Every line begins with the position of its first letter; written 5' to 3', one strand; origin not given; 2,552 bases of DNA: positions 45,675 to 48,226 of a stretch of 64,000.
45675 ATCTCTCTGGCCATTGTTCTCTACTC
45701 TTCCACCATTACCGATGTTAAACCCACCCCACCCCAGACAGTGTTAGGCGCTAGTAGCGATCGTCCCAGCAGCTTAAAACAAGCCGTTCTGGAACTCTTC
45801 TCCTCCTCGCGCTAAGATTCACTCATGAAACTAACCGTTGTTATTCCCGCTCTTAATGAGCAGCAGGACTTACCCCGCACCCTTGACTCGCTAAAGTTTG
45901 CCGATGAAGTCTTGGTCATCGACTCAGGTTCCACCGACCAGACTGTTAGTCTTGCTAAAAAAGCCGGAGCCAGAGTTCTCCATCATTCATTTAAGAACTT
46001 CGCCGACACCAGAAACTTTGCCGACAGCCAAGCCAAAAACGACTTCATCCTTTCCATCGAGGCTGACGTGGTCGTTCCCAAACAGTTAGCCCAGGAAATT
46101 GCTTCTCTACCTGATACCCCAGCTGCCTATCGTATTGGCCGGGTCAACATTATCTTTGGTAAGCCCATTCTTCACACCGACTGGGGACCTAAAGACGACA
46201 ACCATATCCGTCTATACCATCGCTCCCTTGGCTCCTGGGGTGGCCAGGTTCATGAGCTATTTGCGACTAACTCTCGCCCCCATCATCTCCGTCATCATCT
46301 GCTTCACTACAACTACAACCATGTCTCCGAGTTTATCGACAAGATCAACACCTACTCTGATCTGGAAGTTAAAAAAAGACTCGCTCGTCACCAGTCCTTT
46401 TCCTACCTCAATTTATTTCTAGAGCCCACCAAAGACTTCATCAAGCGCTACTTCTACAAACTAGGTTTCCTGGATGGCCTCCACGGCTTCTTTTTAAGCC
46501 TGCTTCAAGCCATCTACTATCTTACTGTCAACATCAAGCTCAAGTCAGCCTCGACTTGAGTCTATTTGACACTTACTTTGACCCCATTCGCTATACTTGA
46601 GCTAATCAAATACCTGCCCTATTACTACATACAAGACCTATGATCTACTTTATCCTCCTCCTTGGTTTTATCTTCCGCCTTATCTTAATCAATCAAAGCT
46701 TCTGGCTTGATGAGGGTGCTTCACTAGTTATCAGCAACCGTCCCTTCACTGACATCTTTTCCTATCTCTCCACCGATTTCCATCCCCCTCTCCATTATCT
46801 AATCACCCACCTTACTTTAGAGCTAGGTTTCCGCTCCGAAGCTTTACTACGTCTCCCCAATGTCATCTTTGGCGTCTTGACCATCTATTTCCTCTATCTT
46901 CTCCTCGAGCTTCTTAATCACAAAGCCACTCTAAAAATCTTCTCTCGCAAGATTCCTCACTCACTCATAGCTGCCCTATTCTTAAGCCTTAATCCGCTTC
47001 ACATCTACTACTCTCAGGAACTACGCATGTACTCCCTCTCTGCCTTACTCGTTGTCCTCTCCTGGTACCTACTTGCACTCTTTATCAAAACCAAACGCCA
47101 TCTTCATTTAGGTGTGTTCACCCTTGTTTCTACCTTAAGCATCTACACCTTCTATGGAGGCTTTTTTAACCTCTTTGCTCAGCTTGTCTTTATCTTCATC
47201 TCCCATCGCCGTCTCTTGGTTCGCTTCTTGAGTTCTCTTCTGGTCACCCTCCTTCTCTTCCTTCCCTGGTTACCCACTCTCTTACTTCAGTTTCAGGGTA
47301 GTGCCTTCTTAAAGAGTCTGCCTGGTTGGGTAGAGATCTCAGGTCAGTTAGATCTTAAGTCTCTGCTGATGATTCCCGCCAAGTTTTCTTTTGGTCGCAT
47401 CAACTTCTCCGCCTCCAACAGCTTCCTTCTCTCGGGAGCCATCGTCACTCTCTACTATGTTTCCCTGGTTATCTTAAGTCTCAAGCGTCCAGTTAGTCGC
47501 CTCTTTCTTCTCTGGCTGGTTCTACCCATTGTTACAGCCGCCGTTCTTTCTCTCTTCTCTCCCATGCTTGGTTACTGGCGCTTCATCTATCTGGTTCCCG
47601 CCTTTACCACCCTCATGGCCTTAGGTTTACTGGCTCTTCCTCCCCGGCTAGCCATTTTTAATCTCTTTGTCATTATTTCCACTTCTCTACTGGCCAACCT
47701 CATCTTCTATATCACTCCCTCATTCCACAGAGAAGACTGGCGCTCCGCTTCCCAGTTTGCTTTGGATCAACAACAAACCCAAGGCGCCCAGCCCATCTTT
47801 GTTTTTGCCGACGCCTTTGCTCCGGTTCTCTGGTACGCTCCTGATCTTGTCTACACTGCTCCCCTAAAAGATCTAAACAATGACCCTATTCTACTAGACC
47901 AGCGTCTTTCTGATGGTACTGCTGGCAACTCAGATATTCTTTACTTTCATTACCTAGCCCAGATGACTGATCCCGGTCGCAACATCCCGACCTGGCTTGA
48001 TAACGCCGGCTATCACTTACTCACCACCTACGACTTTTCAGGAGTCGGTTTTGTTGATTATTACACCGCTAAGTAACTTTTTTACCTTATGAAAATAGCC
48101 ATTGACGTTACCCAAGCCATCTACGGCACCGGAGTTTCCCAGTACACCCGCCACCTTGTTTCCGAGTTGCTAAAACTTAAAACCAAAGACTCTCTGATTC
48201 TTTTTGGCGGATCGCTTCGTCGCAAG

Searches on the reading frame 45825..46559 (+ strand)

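Call 48: search_protein_families(library=ncbifam, proteins=[window:45825-46559:+], max_evalue=0.000001)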
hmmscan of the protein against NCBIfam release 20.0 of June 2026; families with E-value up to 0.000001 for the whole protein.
window:45825-46559:+ (244 aa): 3 families
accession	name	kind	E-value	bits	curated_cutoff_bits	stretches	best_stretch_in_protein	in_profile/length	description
TIGR04283.1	glyco_like_mftF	equivalog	3.2e-16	59.6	182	1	3-111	1-111/221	TIGR04283 family arsenosugar biosynthesis glycosyltransferase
NF010496.0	PRK13915.1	equivalog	5.4e-10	38.8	262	1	2-54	32-91/307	glucosyl-3-phosphoglycerate synthase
TIGR04182.1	glyco_TIGR04182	equivalog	6.7e-09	35.5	325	1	3-86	2-87/293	S-layer glycoprotein N-glycosyltransferase AglJ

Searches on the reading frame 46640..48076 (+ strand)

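Call 92: search_protein_families(library=pfam, proteins=[window:46640-48076:+], max_evalue=0.01)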
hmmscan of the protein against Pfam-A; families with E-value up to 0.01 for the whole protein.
window:46640-48076:+ (478 aa): 1 family
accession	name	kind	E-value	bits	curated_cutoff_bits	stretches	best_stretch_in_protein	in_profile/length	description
PF13231.12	PMT_2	-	2.6e-07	31.4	26.1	1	48-211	2-158/160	Dolichyl-phosphate-mannose-protein mannosyltransferase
